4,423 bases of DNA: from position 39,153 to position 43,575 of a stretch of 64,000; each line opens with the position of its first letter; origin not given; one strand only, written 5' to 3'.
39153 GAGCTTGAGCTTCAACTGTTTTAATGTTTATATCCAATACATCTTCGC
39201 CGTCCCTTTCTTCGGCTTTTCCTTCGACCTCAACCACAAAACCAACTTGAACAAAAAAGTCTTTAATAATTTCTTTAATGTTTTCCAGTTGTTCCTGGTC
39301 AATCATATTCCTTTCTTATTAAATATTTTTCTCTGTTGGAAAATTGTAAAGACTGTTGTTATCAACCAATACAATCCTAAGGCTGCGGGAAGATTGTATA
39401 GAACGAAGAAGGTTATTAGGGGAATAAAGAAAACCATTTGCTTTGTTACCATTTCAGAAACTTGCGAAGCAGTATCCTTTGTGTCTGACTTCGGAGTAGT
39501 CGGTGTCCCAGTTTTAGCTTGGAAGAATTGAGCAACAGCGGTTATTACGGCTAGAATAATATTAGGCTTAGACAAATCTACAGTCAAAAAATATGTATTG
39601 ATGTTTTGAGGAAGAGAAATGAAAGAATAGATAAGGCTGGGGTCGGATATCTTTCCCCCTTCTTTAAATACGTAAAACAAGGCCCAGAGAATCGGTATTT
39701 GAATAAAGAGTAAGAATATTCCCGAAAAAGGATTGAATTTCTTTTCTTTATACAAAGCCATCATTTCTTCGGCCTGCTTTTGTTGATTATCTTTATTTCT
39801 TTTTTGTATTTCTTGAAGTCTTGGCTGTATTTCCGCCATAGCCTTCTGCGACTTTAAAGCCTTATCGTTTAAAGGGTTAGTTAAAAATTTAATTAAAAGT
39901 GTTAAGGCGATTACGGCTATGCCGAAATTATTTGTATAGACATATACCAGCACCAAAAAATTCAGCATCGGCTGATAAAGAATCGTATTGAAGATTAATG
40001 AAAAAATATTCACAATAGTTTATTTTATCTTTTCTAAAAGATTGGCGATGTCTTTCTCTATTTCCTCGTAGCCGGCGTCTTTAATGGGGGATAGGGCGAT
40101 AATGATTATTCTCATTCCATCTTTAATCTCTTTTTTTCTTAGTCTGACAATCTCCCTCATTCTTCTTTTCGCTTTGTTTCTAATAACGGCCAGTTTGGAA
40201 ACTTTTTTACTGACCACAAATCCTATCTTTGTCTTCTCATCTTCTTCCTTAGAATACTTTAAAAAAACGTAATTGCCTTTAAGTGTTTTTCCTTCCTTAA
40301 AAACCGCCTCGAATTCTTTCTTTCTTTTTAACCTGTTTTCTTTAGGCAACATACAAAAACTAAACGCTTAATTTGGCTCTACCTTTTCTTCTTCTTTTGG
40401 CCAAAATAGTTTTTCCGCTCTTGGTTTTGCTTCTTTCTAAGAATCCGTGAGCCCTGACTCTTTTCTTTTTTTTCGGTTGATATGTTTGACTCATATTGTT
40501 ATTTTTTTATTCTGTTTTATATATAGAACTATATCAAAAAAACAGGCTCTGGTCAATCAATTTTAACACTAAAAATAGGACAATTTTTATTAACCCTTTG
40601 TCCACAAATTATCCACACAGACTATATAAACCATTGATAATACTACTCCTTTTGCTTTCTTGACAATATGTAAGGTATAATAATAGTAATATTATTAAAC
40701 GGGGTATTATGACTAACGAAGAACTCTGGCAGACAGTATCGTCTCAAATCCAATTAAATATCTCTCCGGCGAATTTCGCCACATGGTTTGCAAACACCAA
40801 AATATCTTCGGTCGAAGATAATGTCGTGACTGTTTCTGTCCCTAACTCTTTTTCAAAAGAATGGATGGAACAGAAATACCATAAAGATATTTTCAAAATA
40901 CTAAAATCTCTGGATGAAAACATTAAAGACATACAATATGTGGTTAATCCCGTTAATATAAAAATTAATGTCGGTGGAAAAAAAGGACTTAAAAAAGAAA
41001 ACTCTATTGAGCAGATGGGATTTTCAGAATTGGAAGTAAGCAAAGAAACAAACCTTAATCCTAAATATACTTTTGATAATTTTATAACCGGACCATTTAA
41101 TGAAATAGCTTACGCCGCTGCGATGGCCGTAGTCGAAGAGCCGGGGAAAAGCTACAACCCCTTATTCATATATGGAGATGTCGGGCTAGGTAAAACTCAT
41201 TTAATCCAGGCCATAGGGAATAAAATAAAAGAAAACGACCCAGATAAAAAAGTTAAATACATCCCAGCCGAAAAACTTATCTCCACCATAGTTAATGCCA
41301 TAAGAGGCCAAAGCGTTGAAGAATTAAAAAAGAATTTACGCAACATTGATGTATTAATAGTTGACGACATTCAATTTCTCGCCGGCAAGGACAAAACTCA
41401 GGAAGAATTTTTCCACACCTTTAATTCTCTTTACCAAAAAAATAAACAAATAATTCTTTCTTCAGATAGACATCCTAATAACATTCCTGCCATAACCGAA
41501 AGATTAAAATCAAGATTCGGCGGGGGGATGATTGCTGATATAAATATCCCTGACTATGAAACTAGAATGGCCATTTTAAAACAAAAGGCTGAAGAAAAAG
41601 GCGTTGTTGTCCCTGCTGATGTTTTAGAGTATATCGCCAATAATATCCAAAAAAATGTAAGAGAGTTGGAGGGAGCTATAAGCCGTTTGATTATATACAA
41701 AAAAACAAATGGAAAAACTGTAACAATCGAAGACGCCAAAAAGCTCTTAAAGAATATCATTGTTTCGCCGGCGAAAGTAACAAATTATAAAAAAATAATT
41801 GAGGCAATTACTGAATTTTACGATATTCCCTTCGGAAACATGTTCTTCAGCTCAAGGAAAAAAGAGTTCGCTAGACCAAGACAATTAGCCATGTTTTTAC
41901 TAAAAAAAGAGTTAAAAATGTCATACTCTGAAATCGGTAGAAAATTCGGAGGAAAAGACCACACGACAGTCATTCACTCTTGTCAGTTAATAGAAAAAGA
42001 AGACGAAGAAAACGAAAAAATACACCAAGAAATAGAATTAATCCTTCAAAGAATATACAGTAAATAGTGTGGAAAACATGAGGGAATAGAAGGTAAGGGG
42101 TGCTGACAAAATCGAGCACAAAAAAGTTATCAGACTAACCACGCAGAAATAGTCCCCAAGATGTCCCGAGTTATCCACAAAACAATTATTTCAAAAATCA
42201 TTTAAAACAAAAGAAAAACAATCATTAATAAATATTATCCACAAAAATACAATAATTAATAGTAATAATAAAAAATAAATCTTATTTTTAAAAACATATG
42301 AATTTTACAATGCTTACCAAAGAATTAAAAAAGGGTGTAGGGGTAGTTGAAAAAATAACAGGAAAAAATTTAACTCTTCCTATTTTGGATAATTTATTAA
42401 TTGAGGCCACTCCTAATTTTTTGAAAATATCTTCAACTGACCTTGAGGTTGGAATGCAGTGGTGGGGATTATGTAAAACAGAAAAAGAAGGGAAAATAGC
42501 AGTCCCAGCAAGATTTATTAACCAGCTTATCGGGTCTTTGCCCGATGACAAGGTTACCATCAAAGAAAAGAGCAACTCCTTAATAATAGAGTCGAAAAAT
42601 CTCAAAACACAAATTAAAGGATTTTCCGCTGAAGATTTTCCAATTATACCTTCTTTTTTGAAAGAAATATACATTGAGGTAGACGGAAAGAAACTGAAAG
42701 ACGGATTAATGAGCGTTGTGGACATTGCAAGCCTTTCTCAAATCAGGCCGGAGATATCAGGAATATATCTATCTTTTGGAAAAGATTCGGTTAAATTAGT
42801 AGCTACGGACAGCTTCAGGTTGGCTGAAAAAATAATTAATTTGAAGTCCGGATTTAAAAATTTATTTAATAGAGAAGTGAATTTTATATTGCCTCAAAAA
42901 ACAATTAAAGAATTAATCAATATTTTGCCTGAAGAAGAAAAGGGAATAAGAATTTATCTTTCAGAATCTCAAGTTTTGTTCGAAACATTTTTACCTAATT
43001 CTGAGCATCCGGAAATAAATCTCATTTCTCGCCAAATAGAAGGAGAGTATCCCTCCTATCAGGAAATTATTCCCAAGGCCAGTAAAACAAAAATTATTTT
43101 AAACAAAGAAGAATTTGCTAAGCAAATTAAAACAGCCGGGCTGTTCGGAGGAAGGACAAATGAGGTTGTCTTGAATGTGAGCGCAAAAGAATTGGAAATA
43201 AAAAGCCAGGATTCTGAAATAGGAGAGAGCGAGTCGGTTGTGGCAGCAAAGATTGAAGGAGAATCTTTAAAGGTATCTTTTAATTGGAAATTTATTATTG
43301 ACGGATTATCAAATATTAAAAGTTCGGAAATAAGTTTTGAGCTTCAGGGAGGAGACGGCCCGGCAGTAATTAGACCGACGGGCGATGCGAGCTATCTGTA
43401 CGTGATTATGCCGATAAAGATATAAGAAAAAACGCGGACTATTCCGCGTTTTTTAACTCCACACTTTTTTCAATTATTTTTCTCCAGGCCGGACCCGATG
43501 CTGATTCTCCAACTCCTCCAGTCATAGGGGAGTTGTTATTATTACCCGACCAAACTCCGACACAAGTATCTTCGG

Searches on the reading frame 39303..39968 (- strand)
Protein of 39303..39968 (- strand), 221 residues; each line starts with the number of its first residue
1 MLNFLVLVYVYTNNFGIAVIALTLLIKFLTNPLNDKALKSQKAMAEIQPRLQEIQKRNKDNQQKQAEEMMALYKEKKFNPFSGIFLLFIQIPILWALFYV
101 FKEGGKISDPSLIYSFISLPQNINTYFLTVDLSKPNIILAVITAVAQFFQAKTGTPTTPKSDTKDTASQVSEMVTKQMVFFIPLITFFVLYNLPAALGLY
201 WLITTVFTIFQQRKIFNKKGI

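Call 68: search_protein_families(library=pfam, max_evalue=0.00001, proteins=[window:39303-39968:-])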
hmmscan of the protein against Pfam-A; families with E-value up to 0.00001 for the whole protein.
window:39303-39968:- (221 aa): 1 family
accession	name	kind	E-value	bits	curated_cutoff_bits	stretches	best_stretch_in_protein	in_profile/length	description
PF02096.25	60KD_IMP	-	1.2e-46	159.1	35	1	15-214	1-160/163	60Kd inner membrane protein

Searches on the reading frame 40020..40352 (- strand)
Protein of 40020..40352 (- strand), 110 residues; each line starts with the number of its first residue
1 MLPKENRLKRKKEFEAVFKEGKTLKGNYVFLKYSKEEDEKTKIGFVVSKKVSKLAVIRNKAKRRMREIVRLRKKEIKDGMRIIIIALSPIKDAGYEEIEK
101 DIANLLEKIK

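Call 80: search_protein_families(library=ncbifam, max_evalue=0.001, proteins=[window:40020-40352:-])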
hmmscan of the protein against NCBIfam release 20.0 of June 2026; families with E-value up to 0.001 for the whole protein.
window:40020-40352:- (110 aa): 8 families
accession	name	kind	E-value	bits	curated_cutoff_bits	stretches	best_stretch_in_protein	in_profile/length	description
TIGR00188.1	rnpA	equivalog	2.4e-21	76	38.35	1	4-110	3-108/111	ribonuclease P protein component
NF002507.0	PRK01903.1-1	equivalog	1.3e-10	41.7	225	1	2-76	14-94/150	ribonuclease P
NF002514.0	PRK01903.3-1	equivalog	3.4e-09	37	246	1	14-86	7-83/122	ribonuclease P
NF002511.0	PRK01903.2-2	equivalog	1.1e-08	35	227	1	2-77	9-91/140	ribonuclease P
NF000707.0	PRK00038.1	equivalog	1.9e-08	34.7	186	1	2-77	6-86/123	ribonuclease P protein component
NF002512.0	PRK01903.2-3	equivalog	8.2e-08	32.3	231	1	4-76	16-94/146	ribonuclease P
NF002515.0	PRK01903.3-2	subfamily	2.4e-05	24.7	175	1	45-79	2-36/85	ribonuclease P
NF002509.0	PRK01903.1-4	equivalog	0.00016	22.5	175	1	36-80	23-67/107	ribonuclease P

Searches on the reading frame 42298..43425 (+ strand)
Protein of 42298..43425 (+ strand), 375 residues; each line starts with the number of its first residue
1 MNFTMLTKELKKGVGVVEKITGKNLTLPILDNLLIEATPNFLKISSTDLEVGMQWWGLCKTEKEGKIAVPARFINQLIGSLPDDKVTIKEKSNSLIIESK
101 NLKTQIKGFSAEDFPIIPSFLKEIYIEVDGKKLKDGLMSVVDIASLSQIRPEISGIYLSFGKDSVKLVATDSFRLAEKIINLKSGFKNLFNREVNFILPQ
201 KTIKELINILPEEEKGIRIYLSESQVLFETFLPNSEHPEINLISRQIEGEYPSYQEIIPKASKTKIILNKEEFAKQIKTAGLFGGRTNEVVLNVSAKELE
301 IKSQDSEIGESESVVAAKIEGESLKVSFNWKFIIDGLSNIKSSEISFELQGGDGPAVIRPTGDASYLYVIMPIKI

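Call 68: search_protein_families(library=pfam, max_evalue=0.00001, proteins=[window:42298-43425:+])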
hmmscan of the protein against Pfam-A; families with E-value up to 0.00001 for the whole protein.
window:42298-43425:+ (375 aa): 3 families
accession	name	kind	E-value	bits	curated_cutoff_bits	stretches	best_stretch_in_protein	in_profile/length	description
PF02768.20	DNA_pol3_beta_3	-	5.5e-28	97.6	27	1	256-373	2-120/121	DNA polymerase III beta subunit, C-terminal domain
PF00712.24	DNA_pol3_beta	-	8.4e-27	94.1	24.4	1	1-118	1-120/120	DNA polymerase III beta subunit, N-terminal domain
PF02767.21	DNA_pol3_beta_2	-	1.8e-18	67.3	27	1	129-252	3-115/116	DNA polymerase III beta subunit, central domain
